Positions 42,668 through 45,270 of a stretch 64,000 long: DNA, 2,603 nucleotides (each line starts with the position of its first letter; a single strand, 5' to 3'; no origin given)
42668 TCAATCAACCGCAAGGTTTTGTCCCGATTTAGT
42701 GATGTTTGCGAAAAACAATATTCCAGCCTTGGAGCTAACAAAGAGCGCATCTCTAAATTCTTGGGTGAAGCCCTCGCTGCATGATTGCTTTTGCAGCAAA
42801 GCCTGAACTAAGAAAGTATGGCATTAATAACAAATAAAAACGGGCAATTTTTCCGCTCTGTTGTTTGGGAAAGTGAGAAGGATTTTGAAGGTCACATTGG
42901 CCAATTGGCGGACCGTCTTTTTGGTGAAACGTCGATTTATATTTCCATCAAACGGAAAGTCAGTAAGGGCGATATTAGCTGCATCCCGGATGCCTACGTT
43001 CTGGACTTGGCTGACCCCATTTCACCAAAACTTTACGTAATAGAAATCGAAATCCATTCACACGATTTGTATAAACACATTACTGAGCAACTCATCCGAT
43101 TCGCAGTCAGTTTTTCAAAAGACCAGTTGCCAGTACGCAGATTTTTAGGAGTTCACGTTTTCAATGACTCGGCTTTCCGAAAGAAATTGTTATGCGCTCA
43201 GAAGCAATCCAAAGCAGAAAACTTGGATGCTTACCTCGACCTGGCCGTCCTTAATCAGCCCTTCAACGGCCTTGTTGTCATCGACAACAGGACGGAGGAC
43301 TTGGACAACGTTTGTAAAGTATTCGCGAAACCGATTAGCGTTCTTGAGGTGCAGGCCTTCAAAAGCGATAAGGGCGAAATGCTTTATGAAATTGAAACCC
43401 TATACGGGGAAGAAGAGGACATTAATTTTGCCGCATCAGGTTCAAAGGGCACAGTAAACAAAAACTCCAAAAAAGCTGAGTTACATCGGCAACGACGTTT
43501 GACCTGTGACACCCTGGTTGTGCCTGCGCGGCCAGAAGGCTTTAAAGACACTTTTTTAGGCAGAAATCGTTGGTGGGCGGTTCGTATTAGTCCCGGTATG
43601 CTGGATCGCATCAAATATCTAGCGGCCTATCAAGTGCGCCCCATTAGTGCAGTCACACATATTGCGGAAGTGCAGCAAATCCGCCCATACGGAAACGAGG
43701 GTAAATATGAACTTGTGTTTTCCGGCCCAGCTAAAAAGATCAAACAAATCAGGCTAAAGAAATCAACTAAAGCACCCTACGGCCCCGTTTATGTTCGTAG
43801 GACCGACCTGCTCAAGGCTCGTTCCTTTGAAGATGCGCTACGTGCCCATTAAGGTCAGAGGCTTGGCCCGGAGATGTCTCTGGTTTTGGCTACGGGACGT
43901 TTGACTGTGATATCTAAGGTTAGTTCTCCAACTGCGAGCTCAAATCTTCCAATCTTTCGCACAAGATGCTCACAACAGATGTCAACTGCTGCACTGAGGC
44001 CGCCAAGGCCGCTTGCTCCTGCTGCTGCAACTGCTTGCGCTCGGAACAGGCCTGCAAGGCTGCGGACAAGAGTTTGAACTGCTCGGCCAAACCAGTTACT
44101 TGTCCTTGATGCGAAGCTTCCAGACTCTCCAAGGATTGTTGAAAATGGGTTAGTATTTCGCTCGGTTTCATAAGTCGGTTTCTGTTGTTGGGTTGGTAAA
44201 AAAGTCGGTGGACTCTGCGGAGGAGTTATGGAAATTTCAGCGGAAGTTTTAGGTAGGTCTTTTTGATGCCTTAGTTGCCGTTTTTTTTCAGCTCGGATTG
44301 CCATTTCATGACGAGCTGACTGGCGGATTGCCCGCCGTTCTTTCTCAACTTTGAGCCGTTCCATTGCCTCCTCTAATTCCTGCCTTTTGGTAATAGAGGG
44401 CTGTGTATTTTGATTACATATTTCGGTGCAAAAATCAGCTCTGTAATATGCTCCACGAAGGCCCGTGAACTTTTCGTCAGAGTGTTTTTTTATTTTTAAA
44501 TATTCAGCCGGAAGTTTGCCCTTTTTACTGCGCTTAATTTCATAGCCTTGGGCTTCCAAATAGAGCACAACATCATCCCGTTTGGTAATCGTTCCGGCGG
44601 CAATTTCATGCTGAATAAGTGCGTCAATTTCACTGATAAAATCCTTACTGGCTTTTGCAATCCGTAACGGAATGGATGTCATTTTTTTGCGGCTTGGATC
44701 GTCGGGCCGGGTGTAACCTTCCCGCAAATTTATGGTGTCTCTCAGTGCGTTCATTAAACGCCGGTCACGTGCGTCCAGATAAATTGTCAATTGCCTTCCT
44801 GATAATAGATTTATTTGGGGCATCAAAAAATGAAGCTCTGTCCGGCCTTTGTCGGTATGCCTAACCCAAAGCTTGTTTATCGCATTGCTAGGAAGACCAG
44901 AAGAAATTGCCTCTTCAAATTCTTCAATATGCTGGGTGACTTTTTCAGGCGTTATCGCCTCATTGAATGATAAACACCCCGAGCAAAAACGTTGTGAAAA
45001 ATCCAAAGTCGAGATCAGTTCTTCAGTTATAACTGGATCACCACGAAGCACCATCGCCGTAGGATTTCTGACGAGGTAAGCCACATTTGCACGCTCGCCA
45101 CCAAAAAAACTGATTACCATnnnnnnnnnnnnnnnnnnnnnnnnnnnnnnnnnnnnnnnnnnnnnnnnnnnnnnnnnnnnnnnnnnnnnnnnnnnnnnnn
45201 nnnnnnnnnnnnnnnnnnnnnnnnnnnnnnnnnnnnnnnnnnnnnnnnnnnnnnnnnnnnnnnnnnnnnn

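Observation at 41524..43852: Distal trio (157-aa His-rich protein, DUF1828/1829-like protein, nuclease-like protein) may be an accessory or independent effector module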

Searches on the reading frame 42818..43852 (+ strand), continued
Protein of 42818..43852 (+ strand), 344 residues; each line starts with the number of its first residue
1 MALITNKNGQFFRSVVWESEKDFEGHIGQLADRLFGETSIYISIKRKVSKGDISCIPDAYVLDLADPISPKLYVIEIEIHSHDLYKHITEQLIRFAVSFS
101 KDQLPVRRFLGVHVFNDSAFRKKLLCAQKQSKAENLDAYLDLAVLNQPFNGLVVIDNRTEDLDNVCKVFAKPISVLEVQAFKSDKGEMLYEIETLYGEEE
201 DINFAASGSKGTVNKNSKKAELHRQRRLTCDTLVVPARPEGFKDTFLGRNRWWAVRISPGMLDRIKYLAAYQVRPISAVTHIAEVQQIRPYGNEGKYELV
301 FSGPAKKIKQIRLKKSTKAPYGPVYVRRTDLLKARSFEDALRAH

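Call 60: search_protein_families(library=pfam, proteins=[L101:4177-7593:+, L153:4845-7982:+, L132:2442-5540:+, L164:3790-6882:+, L164:8015-11182:+, L133:9005-12094:+, L115:2640-6008:+, L136:2637-5249:+, L162:579-2006:+, L158:2781-4295:+], max_evalue=0.00001)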
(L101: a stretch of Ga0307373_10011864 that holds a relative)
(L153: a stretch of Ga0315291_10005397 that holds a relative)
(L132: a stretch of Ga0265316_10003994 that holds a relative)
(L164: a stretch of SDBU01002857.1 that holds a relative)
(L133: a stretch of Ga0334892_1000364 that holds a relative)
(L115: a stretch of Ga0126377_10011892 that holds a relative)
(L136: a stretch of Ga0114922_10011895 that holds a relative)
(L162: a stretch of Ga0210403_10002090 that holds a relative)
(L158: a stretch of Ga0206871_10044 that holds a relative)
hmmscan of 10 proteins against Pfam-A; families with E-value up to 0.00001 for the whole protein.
L101:4177-7593:+ (1138 aa): 7 families
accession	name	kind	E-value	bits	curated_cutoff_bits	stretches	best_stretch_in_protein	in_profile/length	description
PF04851.21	ResIII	-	3.6e-36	125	22.5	1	350-504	4-163/164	Type III restriction enzyme, res subunit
PF08463.15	EcoEI_R_C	-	4.7e-28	98.8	24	1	986-1130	3-160/163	EcoEI R protein C-terminal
PF18766.7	SWI2_SNF2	-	6.5e-19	68.9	26.7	1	353-540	1-188/221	SWI2/SNF2 ATPase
PF00270.35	DEAD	-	2.1e-11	44.3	26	1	352-508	2-165/167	DEAD/DEAH box helicase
PF04313.20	HSDR_N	-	8.3e-09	36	25.1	1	232-313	29-196/198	Type I restriction enzyme R protein N terminus (HSDR_N)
PF13643.11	DUF4145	-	9.3e-09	35.7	23.1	1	20-110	2-85/88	Domain of unknown function (DUF4145)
PF00271.37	Helicase_C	-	4.5e-08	33.8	23.5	1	617-716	15-109/110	Helicase conserved C-terminal domain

L153:4845-7982:+ (1045 aa): 5 families
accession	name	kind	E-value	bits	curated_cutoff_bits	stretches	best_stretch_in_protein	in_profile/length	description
PF11867.13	T1RH-like_C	-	7e-135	450.1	26.8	1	714-1040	1-328/329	Type I restriction enzyme HindI endonuclease subunit-like, C-terminal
PF18766.7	SWI2_SNF2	-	3.1e-80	269.4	26.7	1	273-529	1-220/221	SWI2/SNF2 ATPase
PF04313.20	HSDR_N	-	7.6e-45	153.6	25.1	1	4-213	2-197/198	Type I restriction enzyme R protein N terminus (HSDR_N)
PF22679.2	T1R_D3-like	-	3e-20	73.7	27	1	630-697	87-156/158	Type I restriction enzyme subunit R domain 3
PF04851.21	ResIII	-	7.8e-19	68.6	22.5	1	290-462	20-163/164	Type III restriction enzyme, res subunit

L132:2442-5540:+ (1032 aa): 1 family
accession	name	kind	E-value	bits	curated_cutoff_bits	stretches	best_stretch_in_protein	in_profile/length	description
PF04851.21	ResIII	-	4.9e-07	30.2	22.5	0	109-354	8-139/164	Type III restriction enzyme, res subunit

L164:3790-6882:+ (1030 aa): 4 families
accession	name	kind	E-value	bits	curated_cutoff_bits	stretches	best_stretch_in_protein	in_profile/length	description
PF18135.7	Type_ISP_C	-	4.4e-96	322.4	25.9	1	671-1019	2-342/342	Type ISP C-terminal specificity domain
PF02384.22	N6_Mtase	-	4.4e-11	43.1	20.4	1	297-515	3-167/311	N-6 DNA Methylase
PF07669.17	Eco57I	-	2.3e-07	31.5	25.3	1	406-570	9-165/171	Eco57I restriction-modification methylase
PF20473.4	MmeI_Mtase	-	2.1e-06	27.5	27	1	356-496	22-161/259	MmeI, DNA-methyltransferase domain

L164:8015-11182:+ (1055 aa): 3 families
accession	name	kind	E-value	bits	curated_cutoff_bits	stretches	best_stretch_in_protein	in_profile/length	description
PF02384.22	N6_Mtase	-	5.3e-20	72.4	20.4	1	319-651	4-271/311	N-6 DNA Methylase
PF07669.17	Eco57I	-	4.9e-13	50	25.3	1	409-595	1-170/171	Eco57I restriction-modification methylase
PF20473.4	MmeI_Mtase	-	1.6e-10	41.1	27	1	364-432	19-86/259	MmeI, DNA-methyltransferase domain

L133:9005-12094:+ (1029 aa): 7 families
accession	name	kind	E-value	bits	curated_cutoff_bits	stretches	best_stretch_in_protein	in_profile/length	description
PF13087.12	AAA_12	-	1.5e-30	106.6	27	1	691-881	5-194/195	AAA domain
PF13086.12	AAA_11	-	7.5e-21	75.5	27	2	259-379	2-137/257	AAA domain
PF04480.18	DUF559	-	2.7e-11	43.7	20.6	1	926-1028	17-108/109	Protein of unknown function (DUF559)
PF13245.12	AAA_19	-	2.9e-10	40.9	25.1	0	263-324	1-64/134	AAA domain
PF13604.12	AAA_30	-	1.7e-09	38.2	27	0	260-351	3-95/191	AAA domain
PF18741.7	MTES_1575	-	2.4e-09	37.6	38.2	1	943-1028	13-96/96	REase_MTES_1575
PF01443.25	Viral_helicase1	-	1.3e-07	32.1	21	0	614-658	56-102/228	Viral superfamily 1 RNA helicase core domain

L115:2640-6008:+ (1122 aa): 2 families
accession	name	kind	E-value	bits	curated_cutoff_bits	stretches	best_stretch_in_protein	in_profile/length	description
PF13437.12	HlyD_3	-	1.9e-07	32.2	22.2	1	848-960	3-96/106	HlyD family secretion protein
PF16576.10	HlyD_D23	-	2.2e-07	30.8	30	1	822-968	77-212/214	Barrel-sandwich domain of CusB or HlyD membrane-fusion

L136:2637-5249:+ (870 aa): 3 families
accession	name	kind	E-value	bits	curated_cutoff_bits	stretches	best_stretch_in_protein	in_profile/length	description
PF07728.20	AAA_5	-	1.6e-23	83.7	22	1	617-761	2-139/139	AAA domain (dynein-related subfamily)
PF00004.35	AAA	-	4.1e-06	27.7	21.2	0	617-761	1-123/131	ATPase family associated with various cellular activities (AAA)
PF20720.3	nSTAND3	-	4.5e-06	26.9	27.2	0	596-703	1-102/155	Novel STAND NTPase 3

L162:579-2006:+ (475 aa): 1 family
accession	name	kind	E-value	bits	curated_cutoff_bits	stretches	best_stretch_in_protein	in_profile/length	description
PF01420.25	Methylase_S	-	9.8e-19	68.6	22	2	221-390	6-154/168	Type I restriction modification DNA specificity domain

L158:2781-4295:+ (504 aa): 1 family
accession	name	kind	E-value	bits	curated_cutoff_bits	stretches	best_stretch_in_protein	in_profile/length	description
PF01420.25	Methylase_S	-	3.6e-32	112.3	22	2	20-175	1-154/168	Type I restriction modification DNA specificity domain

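Call 78: search_protein_families(library=padloc, proteins=[P0043], max_evalue=0.1)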
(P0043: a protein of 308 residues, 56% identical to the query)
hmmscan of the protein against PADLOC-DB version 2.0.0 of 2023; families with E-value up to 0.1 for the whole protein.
P0043 (308 aa): 5 families
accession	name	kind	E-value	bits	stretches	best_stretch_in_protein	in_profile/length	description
PDLC04923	PDC-S14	-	2.1e-55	186.1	1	1-180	21-199/320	-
PDLC04925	PDC-S14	-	2.3e-50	169.3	1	1-176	13-186/301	-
PDLC04922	PDC-S14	-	1.2e-49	167.3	1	3-176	2-167/305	-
PDLC04924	PDC-S14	-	1.4e-16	59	1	7-171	5-166/280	-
PDLC04921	PDC-S14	-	3.2e-12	44.3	1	7-171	8-169/280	-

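Call 88: search_dna_similar(query=window:42818-43852:+, collection=plasmids, mode=protein, max_evalue=0.001, max_rows=15)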
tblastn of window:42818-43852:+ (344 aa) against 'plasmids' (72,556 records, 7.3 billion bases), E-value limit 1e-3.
Records with a match: 4; places in all: 4; records where one place covers at least 80% of the query: 0.
Best place of each record, by identity: <60% 4.
By first word of the organism name: Bacillus 2; Tolypothrix 1; Candidatus 1.
By predicted mobility (MOB-suite, as given by PLSDB): non-mobilizable 4.
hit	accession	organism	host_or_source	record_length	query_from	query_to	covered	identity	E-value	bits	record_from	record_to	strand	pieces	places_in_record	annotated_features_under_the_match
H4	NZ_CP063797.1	Tolypothrix sp. PCC 7712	Soil sample,soil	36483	231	341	32%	50.0%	4e-24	110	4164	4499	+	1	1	GIY-YIG nuclease family protein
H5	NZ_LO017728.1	Candidatus Magnetococcus massalia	-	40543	231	341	32%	49.1%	4e-25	113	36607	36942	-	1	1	GIY-YIG nuclease family protein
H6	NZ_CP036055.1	Bacillus toyonensis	cell culture,soil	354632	228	313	25%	38.4%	6e-8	62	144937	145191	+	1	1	hypothetical protein (x2)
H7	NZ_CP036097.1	Bacillus toyonensis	cell culture,soil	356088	228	313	25%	38.4%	6e-8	62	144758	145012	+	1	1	hypothetical protein (x2)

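Call 94: get_annotated_region(hit=H5, flank=6000)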
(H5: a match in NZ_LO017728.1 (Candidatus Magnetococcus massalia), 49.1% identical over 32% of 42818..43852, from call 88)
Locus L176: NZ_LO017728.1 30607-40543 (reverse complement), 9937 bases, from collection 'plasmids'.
description: Candidatus Magnetococcus massalia strain MO-1 plasmid MAGMO_p1, complete sequence
organism: Candidatus Magnetococcus massalia (NCBI taxid 451514)
taxonomy: Bacteria; Pseudomonadota; Alphaproteobacteria; Magnetococcales; Magnetococcaceae; Magnetococcus; Candidatus Magnetococcus massalia
host: -; source: -; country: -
typing (MOB-suite, as given by PLSDB): non-mobilizable
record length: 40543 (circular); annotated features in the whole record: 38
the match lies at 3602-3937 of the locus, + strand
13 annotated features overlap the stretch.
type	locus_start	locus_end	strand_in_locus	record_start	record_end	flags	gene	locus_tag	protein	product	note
CDS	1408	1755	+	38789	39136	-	-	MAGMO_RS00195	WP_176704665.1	type II toxin-antitoxin system RelE/ParE family toxin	-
CDS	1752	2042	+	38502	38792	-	-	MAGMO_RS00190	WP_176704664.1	helix-turn-helix transcriptional regulator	-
CDS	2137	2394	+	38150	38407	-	-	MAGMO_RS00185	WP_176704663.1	hypothetical protein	-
CDS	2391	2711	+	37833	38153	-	-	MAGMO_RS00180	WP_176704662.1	IS630 transposase-related protein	-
CDS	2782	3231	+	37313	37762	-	-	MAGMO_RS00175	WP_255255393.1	IS630 family transposase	-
CDS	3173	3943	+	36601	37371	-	-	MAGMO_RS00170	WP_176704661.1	GIY-YIG nuclease family protein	-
CDS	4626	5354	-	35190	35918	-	-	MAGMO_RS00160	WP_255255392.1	sulfite exporter TauE/SafE family protein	-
CDS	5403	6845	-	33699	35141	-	-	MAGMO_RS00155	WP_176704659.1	adenylate/guanylate cyclase domain-containing protein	-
CDS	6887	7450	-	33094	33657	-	-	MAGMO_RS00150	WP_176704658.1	YqgE/AlgH family protein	-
CDS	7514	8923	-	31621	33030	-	mpl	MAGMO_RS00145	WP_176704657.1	UDP-N-acetylmuramate:L-alanyl-gamma-D-glutamyl- meso-diaminopimelate ligase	GO:0009252 - peptidoglycan biosynthetic process [Evidence IEA]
CDS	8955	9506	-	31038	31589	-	ampD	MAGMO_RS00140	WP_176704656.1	1,6-anhydro-N-acetylmuramyl-L-alanine amidase AmpD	GO:0009253 - peptidoglycan catabolic process [Evidence IEA]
CDS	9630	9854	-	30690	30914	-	-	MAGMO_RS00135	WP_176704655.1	NifU family protein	-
CDS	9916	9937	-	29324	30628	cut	-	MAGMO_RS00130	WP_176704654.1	TolC family outer membrane protein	GO:0006810 - transport [Evidence IEA]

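Call 100: search_protein_representatives(alignment_id=A1)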
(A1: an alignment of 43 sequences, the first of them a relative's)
Query: 43 sequences, 339 profile positions. Proteins with E-value up to 0.001 (for the whole library): 1919; up to 1e-10: 1360; up to 1e-30: 322. The best 150 are listed.
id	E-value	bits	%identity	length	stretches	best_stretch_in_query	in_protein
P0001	5.5e-135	466.2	-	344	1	1-338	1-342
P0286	3.0e-122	424.4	-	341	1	3-337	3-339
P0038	6.8e-113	393.6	-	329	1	8-337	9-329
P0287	3.0e-108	378.4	-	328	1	1-337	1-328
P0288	8.3e-108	376.9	-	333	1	1-337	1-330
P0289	5.1e-101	354.6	-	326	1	12-337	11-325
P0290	2.2e-97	342.6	-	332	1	8-337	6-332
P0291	1.4e-95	336.7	-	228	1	111-338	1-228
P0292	2.0e-94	332.9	-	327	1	1-338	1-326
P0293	3.2e-93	328.9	-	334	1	12-337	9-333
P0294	6.4e-91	321.4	-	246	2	146-270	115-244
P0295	2.0e-90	319.7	-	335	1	9-337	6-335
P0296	2.0e-90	319.7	-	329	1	8-337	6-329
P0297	3.1e-89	315.8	-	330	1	9-337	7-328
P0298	1.7e-88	313.4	-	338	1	1-337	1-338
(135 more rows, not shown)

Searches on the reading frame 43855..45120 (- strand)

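Call 11: search_protein_families(library=pfam, proteins=[window:43855-45120:-], max_evalue=0.01)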
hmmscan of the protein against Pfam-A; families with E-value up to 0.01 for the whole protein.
window:43855-45120:- (421 aa): 1 family
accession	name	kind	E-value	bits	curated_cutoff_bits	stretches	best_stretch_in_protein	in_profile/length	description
PF03432.20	Relaxase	-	0.0028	18.4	24.6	1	51-131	51-127/132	MobA/VirD2-like, nuclease domain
